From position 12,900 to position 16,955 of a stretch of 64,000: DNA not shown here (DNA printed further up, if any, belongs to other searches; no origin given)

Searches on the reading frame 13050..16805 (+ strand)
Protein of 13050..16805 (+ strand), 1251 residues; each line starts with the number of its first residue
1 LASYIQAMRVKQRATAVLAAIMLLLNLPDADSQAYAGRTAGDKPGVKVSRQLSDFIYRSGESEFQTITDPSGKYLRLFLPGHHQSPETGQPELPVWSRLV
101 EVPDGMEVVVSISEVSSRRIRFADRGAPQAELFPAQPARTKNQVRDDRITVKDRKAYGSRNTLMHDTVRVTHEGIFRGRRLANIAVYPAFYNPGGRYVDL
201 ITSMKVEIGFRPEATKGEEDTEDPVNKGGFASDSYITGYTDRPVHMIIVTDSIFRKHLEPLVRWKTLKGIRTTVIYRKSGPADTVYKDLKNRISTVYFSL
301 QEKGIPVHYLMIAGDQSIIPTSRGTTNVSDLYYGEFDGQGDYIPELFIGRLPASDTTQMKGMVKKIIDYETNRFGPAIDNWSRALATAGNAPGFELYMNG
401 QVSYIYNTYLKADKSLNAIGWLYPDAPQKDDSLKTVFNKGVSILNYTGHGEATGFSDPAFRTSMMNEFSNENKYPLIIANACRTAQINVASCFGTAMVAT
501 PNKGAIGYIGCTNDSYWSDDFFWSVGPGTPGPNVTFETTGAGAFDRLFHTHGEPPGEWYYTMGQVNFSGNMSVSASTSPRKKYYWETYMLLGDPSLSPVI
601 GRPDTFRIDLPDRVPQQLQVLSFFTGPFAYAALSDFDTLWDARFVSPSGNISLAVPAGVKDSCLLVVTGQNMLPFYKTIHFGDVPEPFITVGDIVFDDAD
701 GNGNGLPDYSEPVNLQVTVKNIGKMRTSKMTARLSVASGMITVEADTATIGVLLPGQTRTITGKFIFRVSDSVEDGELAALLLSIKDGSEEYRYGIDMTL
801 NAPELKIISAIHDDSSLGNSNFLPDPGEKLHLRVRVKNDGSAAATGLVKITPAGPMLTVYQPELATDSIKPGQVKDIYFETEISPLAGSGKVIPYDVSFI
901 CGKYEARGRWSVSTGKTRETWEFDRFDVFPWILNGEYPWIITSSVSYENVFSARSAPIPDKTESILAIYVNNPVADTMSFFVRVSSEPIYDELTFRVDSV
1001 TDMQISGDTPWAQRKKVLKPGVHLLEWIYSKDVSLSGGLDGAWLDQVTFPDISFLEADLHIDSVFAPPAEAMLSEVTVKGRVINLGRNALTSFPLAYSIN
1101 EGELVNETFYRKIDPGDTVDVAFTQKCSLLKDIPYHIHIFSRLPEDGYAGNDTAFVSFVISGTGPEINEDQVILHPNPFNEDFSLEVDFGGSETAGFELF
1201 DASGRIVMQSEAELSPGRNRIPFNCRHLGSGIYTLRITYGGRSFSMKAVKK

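Call 60: search_protein_families(library=pfam, proteins=[window:13050-16805:+], max_evalue=0.00001)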
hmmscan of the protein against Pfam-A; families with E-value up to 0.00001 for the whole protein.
window:13050-16805:+ (1251 aa): 4 families
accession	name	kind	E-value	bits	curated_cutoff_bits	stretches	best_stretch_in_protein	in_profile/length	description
PF01364.23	Peptidase_C25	-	3.7e-56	191.4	23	1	246-597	1-373/374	Peptidase family C25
PF08126.16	Propeptide_C25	-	9e-10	38.4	22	1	56-222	25-184/205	Propeptide_C25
PF07705.17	CARDB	-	1.6e-08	35.1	22.7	0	710-768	18-72/101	CARDB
PF18962.6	Por_Secre_tail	-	1.1e-06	29.3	27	1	1175-1247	2-72/75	Secretion system C-terminal sorting domain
